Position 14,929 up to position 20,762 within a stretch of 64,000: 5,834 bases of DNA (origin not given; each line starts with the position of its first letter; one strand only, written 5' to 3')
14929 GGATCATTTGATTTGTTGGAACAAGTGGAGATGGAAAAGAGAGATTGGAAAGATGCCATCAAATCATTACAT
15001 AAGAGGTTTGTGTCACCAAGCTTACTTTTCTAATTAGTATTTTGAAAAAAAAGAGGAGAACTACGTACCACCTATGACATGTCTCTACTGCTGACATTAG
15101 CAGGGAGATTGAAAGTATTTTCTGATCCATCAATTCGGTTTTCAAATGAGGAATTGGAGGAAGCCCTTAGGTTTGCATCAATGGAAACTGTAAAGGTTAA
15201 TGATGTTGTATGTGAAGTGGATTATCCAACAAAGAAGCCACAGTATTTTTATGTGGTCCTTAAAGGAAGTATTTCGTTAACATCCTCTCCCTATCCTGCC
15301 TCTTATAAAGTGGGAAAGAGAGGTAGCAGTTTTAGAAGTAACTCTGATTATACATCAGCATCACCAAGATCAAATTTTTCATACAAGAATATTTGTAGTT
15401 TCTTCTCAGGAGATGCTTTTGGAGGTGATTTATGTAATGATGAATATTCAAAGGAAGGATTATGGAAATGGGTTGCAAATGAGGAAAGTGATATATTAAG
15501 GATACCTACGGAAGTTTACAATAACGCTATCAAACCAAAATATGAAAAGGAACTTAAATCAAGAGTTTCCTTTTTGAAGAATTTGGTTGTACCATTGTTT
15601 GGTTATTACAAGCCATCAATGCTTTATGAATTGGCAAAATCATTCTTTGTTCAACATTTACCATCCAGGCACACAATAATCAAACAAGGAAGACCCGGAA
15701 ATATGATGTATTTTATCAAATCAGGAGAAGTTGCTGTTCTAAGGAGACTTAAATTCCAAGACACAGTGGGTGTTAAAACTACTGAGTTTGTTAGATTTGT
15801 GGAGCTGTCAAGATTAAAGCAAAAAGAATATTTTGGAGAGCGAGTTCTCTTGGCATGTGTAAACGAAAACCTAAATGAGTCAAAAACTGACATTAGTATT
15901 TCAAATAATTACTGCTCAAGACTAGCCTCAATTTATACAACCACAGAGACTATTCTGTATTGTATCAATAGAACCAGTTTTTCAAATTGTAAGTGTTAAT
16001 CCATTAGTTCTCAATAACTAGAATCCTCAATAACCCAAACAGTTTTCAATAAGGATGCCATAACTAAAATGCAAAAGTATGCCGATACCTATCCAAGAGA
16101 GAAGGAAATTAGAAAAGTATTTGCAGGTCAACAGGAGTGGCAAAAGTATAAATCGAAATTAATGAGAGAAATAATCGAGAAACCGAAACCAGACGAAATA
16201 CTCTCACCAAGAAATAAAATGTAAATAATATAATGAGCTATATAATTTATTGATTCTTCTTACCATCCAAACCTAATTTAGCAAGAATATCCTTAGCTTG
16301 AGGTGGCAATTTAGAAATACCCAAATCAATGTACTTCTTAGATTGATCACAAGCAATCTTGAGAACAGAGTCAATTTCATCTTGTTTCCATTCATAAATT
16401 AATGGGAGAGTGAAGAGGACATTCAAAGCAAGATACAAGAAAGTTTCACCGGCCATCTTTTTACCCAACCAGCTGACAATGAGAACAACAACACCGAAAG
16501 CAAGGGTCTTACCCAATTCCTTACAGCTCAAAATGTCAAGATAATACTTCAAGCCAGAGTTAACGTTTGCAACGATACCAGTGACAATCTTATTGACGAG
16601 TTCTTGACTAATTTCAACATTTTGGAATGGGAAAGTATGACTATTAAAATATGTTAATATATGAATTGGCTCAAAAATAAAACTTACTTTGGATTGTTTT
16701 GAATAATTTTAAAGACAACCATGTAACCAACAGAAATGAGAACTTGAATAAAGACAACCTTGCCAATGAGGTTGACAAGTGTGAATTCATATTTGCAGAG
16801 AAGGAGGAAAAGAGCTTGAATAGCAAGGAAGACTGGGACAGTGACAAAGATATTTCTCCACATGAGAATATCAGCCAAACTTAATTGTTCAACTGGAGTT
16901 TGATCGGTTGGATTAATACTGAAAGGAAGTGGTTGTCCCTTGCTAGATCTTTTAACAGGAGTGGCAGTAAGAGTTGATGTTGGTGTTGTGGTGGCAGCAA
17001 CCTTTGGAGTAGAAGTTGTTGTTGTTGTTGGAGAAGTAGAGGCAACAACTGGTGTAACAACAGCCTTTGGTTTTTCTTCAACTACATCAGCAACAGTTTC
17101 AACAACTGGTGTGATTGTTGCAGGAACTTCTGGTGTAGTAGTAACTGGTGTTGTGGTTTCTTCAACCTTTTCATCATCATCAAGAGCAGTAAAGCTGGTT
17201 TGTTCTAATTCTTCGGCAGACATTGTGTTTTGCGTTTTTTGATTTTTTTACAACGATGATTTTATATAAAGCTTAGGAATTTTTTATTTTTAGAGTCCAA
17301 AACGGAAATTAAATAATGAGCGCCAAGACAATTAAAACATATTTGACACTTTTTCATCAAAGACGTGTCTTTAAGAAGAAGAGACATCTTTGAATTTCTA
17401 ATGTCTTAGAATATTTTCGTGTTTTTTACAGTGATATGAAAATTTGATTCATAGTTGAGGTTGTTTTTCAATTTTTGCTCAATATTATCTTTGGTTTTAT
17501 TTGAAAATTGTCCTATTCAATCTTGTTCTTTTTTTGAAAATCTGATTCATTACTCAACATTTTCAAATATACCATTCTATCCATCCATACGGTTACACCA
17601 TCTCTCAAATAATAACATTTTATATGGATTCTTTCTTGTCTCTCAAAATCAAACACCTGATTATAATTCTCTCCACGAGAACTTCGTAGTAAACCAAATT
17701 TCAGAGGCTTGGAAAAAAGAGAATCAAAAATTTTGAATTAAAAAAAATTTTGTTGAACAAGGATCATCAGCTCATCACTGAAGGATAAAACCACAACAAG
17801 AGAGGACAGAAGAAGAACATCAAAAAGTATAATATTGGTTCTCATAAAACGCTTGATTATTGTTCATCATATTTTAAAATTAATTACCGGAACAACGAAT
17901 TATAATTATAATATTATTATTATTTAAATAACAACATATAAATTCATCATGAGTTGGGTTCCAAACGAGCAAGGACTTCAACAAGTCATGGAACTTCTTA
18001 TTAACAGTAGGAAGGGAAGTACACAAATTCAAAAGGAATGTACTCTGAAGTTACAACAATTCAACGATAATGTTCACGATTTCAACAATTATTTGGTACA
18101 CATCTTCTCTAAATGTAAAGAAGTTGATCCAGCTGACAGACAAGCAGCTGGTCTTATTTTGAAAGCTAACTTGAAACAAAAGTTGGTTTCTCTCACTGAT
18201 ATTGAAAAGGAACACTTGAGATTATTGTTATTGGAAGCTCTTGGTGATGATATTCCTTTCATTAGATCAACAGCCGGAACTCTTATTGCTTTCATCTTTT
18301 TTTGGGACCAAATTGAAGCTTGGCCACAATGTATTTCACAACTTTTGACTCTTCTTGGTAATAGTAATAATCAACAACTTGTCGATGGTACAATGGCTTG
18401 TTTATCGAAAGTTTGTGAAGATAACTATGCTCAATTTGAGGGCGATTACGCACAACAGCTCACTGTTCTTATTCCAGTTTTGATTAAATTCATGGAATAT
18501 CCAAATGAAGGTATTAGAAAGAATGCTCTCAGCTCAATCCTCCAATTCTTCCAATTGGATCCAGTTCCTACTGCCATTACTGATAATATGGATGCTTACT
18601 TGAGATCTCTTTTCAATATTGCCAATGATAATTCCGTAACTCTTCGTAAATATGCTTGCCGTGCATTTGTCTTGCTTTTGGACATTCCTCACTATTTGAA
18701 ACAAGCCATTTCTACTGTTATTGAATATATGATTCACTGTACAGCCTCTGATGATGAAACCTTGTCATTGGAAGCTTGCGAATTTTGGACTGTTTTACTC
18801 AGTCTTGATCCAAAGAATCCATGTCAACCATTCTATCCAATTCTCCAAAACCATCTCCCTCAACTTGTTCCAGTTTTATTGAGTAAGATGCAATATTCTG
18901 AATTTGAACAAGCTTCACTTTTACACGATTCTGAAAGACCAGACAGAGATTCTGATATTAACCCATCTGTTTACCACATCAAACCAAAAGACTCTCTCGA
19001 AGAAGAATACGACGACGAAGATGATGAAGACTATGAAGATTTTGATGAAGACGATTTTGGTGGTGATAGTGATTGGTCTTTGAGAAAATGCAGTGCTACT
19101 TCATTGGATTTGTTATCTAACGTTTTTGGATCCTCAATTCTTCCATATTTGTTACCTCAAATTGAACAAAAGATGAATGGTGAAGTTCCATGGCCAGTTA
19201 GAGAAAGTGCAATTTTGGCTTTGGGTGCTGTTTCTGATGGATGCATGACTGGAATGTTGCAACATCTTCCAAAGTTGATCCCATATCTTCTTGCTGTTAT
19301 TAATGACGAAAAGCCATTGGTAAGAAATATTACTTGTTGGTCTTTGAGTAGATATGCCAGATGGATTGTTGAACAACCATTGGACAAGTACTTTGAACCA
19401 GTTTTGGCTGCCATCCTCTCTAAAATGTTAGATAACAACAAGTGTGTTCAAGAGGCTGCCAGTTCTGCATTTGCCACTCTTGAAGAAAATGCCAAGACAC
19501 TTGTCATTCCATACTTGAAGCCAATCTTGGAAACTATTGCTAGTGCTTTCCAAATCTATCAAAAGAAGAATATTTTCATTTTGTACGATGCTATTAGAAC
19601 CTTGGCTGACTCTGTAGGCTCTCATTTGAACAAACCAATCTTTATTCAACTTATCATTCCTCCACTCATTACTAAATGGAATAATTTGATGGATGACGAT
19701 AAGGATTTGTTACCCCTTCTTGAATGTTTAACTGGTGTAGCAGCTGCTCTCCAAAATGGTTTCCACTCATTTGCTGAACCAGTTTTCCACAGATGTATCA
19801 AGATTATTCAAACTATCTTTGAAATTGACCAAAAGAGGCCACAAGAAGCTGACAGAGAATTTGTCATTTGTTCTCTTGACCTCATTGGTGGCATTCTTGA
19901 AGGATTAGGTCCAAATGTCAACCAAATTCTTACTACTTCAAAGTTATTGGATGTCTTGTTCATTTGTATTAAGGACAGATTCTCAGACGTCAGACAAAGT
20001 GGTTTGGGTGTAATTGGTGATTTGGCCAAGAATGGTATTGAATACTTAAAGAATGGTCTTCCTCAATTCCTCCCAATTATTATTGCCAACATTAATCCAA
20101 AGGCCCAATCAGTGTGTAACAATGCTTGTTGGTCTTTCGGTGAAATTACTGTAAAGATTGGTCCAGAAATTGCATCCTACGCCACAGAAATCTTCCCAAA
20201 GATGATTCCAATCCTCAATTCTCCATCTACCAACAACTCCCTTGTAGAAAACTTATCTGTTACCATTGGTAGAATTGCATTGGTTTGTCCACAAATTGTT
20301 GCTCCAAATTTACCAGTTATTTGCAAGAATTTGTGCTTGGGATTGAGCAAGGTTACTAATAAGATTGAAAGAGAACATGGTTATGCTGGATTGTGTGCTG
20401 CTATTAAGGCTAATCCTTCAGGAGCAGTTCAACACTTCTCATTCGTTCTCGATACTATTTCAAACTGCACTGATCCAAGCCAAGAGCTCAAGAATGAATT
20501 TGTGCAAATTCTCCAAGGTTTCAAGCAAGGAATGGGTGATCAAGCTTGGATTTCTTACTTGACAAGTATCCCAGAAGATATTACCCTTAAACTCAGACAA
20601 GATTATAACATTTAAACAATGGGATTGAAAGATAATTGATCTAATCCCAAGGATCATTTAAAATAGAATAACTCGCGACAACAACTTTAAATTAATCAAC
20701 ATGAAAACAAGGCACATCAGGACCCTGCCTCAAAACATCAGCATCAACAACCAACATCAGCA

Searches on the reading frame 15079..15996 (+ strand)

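Call 82: search_protein_families(library=pfam, proteins=[window:15079-15996:+], max_evalue=0.001)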
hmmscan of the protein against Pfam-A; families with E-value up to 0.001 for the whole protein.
window:15079-15996:+ (306 aa): 1 family
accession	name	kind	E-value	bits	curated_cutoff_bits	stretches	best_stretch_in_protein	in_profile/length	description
PF00027.35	cNMP_binding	-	8.8e-12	45.3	27.5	1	192-299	2-80/89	Cyclic nucleotide-binding domain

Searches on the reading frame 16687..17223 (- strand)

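Call 82: search_protein_families(library=pfam, proteins=[window:16687-17223:-], max_evalue=0.001)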
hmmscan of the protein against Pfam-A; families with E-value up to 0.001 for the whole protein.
window:16687-17223:- (179 aa): 1 family
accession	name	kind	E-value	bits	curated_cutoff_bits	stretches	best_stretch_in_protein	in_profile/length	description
PF02453.23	Reticulon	-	4.7e-09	36.8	31.8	1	117-177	2-62/157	Reticulon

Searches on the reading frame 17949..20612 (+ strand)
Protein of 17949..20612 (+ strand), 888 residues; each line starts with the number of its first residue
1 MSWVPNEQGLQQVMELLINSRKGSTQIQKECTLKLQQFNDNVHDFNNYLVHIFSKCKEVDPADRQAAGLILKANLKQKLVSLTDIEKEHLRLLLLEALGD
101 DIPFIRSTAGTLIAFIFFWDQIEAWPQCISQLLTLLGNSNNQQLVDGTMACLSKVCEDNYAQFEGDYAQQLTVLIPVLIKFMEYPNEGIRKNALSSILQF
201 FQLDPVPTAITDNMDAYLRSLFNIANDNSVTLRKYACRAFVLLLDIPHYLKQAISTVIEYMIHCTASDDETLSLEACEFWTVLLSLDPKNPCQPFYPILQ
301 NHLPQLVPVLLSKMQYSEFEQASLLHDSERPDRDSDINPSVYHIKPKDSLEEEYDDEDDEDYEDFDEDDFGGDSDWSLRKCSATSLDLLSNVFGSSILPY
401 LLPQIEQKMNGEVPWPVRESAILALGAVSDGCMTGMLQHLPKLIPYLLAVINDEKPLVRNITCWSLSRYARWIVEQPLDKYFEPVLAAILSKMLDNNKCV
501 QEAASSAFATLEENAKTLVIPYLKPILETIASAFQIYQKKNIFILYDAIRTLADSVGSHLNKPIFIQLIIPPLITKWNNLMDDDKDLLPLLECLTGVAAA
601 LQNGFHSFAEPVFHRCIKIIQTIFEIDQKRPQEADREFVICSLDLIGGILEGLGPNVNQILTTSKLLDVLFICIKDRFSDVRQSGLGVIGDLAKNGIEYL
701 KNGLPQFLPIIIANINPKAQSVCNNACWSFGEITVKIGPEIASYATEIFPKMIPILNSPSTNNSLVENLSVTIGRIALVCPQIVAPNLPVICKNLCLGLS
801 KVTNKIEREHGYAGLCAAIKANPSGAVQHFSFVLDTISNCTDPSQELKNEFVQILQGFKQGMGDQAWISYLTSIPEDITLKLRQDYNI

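Call 26: search_protein_families(library=pfam, proteins=[window:17949-20612:+], max_evalue=0.001)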
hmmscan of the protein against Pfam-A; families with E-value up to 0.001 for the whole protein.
window:17949-20612:+ (888 aa): 15 families
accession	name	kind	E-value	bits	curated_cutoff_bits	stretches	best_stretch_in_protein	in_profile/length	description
PF13513.12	HEAT_EZ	-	3e-33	114.1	27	1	415-469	1-55/55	HEAT-like repeat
PF02985.28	HEAT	-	1.8e-17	62.2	23.5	0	443-472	1-30/31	HEAT repeat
PF24987.1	HEAT_EF3_N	-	1.1e-12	48.7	32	0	383-459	86-162/169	EF3 N-terminal HEAT repeat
PF25574.1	TPR_IMB1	-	7.4e-11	41.8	29.1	0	494-694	159-364/388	Importin subunit beta-1-like, TPR repeats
PF12717.13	Cnd1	-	7.1e-10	39.6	26.4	0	436-541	15-116/162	non-SMC mitotic condensation complex subunit 1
PF03810.25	IBN_N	-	3.1e-08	33.9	21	1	34-99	4-72/73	Importin-beta N-terminal domain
PF12755.13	Vac14_Fab1_bd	-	6.1e-08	33.6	22.1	0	418-505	3-89/97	Vacuolar 14 Fab1-binding region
PF24714.1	TOR1L1_N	-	7e-08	32.6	43.3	0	394-536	35-182/281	TORTIFOLIA1 N-terminal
PF25786.1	HEAT_GCN1_C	-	1.9e-07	31.7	27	0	662-710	64-112/151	GCN1-like, C-terminal HEAT repeats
PF13646.12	HEAT_2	-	1.9e-07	31.7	27.7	0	414-505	13-84/88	HEAT repeats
PF01602.26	Adaptin_N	-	9.6e-06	24.9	37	0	123-270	371-507/524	Adaptin N terminal region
PF12348.14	CLASP_N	-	1.8e-05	24.8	27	0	410-516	16-126/227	CLASP N terminal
PF00514.29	Arm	-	2.7e-05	24.5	20.6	0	175-195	14-34/41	Armadillo/beta-catenin-like repeat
PF24492.1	HEAT_ECM29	-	4.8e-05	24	27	0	477-516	105-144/160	Proteasome adapter and scaffold protein ECM29, HEAT-repeat domain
PF12460.14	MMS19_C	-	9.6e-05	22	32.9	0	168-234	349-416/426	RNAPII transcription regulator C-terminal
